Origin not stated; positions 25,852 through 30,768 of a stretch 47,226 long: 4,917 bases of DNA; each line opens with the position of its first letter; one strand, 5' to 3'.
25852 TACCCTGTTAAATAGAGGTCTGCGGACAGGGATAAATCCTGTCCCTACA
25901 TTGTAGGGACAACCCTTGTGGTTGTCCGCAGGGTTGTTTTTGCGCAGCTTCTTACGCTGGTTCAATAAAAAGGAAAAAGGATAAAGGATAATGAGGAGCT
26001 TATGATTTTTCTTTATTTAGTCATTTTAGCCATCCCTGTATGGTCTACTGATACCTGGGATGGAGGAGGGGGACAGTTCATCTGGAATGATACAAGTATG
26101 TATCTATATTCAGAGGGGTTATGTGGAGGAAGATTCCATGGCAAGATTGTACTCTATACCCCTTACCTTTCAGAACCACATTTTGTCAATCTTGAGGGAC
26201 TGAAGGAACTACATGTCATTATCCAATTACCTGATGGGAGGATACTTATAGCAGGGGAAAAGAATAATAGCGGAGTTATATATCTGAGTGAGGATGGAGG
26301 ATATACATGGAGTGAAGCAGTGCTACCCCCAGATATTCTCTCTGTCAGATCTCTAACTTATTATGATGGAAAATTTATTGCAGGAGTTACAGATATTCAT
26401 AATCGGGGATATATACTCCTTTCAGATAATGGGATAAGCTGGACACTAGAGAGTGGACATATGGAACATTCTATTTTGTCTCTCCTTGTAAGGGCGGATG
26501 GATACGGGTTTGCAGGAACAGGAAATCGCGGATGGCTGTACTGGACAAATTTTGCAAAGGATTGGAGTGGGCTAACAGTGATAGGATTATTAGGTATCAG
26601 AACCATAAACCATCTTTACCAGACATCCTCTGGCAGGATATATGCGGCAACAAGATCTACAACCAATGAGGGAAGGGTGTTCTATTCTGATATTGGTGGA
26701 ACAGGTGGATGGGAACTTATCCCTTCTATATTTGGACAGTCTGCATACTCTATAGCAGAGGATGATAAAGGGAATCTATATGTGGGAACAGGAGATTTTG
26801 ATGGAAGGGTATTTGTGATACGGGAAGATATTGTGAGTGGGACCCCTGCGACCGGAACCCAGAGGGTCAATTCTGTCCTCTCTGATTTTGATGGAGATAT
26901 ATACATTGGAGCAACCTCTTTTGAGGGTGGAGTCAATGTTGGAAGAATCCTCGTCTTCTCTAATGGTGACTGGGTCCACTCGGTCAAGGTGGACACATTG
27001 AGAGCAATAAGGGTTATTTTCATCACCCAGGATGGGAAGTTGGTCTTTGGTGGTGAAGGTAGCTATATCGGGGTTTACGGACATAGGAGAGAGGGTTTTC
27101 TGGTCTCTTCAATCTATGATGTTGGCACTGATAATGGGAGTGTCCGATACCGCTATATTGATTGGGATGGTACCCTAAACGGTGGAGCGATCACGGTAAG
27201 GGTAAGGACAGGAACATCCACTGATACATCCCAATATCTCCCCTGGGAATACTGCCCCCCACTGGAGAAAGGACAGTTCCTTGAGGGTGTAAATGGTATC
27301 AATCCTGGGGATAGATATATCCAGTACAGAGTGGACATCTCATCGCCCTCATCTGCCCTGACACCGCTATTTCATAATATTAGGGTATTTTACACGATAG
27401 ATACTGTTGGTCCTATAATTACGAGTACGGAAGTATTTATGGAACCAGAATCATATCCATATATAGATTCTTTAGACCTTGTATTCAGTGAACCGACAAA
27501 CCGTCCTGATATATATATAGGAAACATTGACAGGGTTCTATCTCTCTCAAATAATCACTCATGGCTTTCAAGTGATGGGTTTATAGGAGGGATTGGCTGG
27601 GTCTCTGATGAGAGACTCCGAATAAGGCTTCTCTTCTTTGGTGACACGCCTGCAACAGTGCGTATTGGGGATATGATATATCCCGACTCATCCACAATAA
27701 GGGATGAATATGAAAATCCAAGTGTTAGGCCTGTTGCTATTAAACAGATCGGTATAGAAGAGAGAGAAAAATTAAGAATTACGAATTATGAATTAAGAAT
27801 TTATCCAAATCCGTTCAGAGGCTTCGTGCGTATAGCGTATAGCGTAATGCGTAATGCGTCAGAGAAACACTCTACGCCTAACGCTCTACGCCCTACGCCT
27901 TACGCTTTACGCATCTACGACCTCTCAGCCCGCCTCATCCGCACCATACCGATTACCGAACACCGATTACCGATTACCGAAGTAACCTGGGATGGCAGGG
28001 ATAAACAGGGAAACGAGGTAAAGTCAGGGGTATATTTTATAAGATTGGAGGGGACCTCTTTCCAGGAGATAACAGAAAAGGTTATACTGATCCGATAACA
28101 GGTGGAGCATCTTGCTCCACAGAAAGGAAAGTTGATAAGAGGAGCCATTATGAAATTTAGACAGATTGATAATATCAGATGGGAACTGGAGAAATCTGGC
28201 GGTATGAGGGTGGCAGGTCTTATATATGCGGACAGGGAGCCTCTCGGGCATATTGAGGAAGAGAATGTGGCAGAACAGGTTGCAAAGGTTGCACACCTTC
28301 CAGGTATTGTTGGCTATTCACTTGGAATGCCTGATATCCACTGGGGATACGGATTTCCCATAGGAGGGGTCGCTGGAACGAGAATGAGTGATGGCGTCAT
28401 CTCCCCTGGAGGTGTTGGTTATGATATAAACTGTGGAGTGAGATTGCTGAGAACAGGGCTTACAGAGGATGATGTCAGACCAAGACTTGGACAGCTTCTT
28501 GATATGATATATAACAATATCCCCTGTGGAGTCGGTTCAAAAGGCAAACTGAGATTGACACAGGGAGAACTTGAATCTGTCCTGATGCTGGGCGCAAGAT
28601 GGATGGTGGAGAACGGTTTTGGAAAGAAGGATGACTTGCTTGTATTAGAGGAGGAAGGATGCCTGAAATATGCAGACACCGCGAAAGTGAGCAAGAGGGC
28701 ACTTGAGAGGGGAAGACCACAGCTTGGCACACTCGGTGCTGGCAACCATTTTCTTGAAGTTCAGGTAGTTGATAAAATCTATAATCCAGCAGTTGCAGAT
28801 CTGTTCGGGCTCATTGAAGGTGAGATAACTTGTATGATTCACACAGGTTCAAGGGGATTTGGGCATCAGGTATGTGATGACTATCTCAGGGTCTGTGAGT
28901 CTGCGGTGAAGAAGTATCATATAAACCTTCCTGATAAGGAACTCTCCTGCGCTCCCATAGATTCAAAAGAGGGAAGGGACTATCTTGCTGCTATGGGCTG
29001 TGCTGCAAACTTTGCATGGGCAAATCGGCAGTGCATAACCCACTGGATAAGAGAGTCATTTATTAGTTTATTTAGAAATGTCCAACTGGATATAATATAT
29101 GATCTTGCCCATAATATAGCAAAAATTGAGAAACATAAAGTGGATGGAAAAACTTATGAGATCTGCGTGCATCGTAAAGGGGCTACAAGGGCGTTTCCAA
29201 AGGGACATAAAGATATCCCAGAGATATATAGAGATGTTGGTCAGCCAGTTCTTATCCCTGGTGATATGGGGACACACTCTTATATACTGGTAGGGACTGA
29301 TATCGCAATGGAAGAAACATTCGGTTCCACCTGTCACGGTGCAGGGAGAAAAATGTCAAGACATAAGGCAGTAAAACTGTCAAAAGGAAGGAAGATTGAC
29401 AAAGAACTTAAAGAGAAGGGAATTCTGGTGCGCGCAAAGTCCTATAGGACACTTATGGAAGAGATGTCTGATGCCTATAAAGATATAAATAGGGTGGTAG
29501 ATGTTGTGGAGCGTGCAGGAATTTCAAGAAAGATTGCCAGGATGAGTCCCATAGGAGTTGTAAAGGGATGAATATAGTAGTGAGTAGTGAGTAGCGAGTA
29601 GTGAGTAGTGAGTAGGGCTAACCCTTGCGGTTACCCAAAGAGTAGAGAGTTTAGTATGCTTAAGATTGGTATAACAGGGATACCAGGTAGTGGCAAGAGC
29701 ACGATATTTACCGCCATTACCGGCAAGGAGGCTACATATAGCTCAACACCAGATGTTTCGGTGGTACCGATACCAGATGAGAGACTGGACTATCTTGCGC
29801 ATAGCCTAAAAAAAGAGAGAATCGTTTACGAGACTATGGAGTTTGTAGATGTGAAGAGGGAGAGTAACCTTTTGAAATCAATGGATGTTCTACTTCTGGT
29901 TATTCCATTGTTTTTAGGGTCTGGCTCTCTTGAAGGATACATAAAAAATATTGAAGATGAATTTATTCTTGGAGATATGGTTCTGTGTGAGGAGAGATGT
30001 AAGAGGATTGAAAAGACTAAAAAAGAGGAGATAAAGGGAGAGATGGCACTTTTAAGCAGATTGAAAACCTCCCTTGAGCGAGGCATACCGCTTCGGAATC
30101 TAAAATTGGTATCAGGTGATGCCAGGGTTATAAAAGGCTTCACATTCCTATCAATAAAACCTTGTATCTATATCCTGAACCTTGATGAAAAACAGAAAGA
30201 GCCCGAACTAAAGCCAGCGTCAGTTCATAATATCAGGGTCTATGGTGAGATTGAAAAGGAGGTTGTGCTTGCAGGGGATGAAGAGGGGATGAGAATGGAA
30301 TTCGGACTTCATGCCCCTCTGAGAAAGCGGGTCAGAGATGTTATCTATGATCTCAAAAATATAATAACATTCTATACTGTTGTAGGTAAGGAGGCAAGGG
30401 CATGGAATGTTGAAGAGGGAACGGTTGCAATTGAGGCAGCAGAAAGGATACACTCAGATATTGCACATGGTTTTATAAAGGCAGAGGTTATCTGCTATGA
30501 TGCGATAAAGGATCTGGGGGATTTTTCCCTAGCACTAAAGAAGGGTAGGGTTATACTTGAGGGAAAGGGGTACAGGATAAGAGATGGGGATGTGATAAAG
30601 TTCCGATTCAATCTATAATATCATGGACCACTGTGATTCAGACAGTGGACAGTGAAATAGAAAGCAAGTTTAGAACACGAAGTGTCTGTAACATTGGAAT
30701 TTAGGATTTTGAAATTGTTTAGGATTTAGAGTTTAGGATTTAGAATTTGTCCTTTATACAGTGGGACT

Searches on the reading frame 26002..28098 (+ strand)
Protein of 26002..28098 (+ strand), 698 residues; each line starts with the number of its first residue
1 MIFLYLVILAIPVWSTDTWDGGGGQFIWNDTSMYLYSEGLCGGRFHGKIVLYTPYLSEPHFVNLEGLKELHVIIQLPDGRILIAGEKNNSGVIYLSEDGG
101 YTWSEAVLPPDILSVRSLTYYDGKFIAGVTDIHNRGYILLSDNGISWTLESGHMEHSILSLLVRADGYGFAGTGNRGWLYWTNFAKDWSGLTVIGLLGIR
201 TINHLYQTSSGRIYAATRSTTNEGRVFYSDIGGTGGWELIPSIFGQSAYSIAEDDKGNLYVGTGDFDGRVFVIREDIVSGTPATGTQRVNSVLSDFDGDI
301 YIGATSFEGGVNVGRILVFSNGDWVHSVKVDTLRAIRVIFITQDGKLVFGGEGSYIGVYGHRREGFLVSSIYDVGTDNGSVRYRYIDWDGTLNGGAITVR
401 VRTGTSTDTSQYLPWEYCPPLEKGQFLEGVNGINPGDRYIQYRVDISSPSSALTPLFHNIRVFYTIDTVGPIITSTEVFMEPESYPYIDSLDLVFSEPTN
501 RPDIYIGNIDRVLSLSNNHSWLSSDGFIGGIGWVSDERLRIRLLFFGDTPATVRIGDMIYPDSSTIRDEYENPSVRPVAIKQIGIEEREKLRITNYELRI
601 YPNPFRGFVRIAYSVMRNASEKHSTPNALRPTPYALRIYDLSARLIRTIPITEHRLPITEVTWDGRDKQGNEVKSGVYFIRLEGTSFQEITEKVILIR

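Call 21: search_protein_families(library=pfam, proteins=[window:26002-28098:+])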
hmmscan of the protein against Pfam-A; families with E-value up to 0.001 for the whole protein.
window:26002-28098:+ (698 aa): 3 families
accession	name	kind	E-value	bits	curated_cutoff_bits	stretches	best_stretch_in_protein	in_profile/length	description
PF07494.17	Reg_prop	-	1.4e-09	37.5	20.4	0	244-264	3-23/24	Two component regulator propeller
PF13860.13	FlgD_ig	-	2.3e-06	27.9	27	1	636-685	27-76/79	FlgD Ig-like domain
PF18962.6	Por_Secre_tail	-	0.00024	21.8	27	1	600-695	1-74/75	Secretion system C-terminal sorting domain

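Call 35: find_homologous_proteins(query=window:26002-28098:+, max_evalue=1e-10)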
Query window:26002-28098:+ (698 aa): 7 proteins with E <= 1e-10 among 8000 candidates.
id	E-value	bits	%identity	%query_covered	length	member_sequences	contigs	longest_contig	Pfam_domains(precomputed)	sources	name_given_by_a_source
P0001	0.0e+0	1604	100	100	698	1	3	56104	PF07494.18,PF13860.13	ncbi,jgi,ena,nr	ncbi:hypothetical protein LR066_05280 [candidate division WOR-3 bacterium]|nr:hypothetical protein [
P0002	3.6e-213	728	49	100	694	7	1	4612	PF07494.18,PF18962.8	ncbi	-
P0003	4.4e-65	239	28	82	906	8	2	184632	PF07494.18,PF18962.8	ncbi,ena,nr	ncbi:T9SS type A sorting domain-containing protein [candidate division WOR-3 bacterium]|nr:T9SS type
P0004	9.1e-48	181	28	74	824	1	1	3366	PF25852.1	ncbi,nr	ncbi:MAG: hypothetical protein HF967_09930, partial [Methanosarcinales archaeon]|nr:hypothetical pro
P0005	3.2e-45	173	27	100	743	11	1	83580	PF18962.8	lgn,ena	-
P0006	3.2e-39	153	28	67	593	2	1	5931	PF07494.18,PF18962.8,PF25852.1,PF15902.13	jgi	jgi:hypothetical protein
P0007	1.3e-36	144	27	65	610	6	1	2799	PF07494.18,PF18962.8,PF15902.13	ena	-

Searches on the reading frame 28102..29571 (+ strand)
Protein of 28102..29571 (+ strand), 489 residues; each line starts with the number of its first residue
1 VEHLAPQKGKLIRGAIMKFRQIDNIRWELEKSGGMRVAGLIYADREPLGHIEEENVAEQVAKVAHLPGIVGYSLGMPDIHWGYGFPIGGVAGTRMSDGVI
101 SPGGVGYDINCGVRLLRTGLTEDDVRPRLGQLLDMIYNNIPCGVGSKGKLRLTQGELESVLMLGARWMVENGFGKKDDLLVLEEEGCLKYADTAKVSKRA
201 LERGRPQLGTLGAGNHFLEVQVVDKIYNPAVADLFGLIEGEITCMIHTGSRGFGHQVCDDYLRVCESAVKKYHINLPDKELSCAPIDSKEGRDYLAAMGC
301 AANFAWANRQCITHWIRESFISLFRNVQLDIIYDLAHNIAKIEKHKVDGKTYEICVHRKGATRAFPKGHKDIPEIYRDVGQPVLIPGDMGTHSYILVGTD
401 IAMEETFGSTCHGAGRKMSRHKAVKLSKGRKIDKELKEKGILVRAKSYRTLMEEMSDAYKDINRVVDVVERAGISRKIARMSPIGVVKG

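Call 12: find_related_loci(query=window:28102-29571:+, collection=genome_contigs, flank=10000)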
Query window:28102-29571:+ (489 aa) in genome_contigs; peptide patterns used: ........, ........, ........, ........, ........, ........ (x = any residue, [..] = any of these).
404 stretches matched a pattern; 368 encode a relative of the query (tblastn E <= 1e-3); the best 80 are kept; 80 distinct loci.
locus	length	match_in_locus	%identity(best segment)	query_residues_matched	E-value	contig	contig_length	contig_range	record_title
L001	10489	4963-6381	79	17-489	0e+0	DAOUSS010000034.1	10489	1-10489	MAG TPA_asm: Candidatus Stahlbacteria bacterium isolate CSMAG_552 CSMAG_552_k127_836205_length_10489_cov_11.0000, whole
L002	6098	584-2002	79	17-489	0e+0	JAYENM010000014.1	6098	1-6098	MAG: candidate division WOR-3 bacterium isolate MAG055 MAG055_14, whole genome shotgun sequence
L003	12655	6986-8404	79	17-489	0e+0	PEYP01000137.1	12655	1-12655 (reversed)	MAG: bacterium (Candidatus Stahlbacteria) CG08_land_8_20_14_0_20_40_26 CG08_land_8_20_14_0.20_scaffold_3174_c, whole gen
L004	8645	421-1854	77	13-489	0e+0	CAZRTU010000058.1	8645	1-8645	MAG TPA_asm: uncultured bacterium isolate binchicken_co89_570 genome assembly, contig: NODE_16911_length_8645_cov_3.6160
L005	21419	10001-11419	77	17-489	0e+0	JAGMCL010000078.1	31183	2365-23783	MAG: candidate division WOR-3 bacterium isolate RS_17_14 ZL495.bin.14.fa_78, whole genome shotgun sequence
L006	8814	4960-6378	77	17-489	0e+0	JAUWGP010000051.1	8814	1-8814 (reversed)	MAG: candidate division WOR-3 bacterium isolate CSMAG_2245 CSMAG_2245_k141_1490543_length_8814_cov_15.0000, whole genome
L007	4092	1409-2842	61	19-489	0e+0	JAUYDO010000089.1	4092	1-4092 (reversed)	MAG: Dehalococcoidia bacterium isolate C20_metabat.bin.41 C20_k141_63393, whole genome shotgun sequence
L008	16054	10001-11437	59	18-489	0e+0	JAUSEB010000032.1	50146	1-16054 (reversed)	MAG: Armatimonadota bacterium isolate E14_maxbin.151 E14_k141_1173685, whole genome shotgun sequence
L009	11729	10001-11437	59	18-489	0e+0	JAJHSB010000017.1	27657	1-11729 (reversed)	MAG: Candidatus Acetothermia bacterium isolate NSHQ14.2015.Bin1 k141_524, whole genome shotgun sequence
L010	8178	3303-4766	58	6-489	0e+0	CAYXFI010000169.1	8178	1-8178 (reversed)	MAG TPA_asm: uncultured Cytophagia bacterium isolate SRP338002_co1_109 genome assembly, contig: NODE_8136_length_8178_co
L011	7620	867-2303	60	19-489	0e+0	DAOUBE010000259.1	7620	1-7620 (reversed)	MAG TPA_asm: Dehalococcoidia bacterium isolate H68_708 k101_234332, whole genome shotgun sequence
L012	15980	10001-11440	61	18-489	0e+0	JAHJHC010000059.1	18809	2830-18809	MAG: Candidatus Omnitrophota bacterium isolate Modern_marine_glass_biofilm.mb.96 Modern_marine_glas.mb.96_k141_382796, w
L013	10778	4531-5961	60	19-489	0e+0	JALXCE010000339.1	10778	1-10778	MAG: candidate division WOR-3 bacterium isolate T2_metabat2_scaf2bin.142 T2_NODE_7839_length_10778_cov_6.045348, whole g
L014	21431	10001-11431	58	19-489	0e+0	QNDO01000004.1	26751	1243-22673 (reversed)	MAG: Candidatus Hydrothermota bacterium isolate B29_G16 B29_Guay16_scaffold_00663, whole genome shotgun sequence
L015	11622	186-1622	61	18-489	0e+0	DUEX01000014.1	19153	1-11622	MAG TPA_asm: Dehalococcoidia bacterium isolate W265 Contig14, whole genome shotgun sequence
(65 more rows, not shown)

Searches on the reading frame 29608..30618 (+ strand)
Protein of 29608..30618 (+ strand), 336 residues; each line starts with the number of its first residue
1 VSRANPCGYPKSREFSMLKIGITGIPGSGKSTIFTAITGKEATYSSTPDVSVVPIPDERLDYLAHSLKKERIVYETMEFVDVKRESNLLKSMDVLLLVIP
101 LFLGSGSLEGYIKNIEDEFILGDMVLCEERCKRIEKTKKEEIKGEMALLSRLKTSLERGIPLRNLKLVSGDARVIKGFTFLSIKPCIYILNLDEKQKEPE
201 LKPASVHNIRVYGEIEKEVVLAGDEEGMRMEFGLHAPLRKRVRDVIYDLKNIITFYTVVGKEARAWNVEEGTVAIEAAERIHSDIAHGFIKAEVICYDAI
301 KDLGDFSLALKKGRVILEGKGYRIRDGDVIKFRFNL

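Call 21: search_protein_families(library=pfam, proteins=[window:29608-30618:+])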
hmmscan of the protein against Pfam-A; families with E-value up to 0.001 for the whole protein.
window:29608-30618:+ (336 aa): 3 families
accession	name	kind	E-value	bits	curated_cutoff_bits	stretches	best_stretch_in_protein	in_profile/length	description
PF06071.19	YchF-GTPase_C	-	1e-26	93.3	27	1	253-335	2-84/84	Protein of unknown function (DUF933)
PF01926.29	MMR_HSR1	-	0.00015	22.3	21.9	1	19-54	1-36/113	50S ribosome-binding GTPase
PF02824.27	TGS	-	0.00028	21.3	22.2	0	261-330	6-56/60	TGS domain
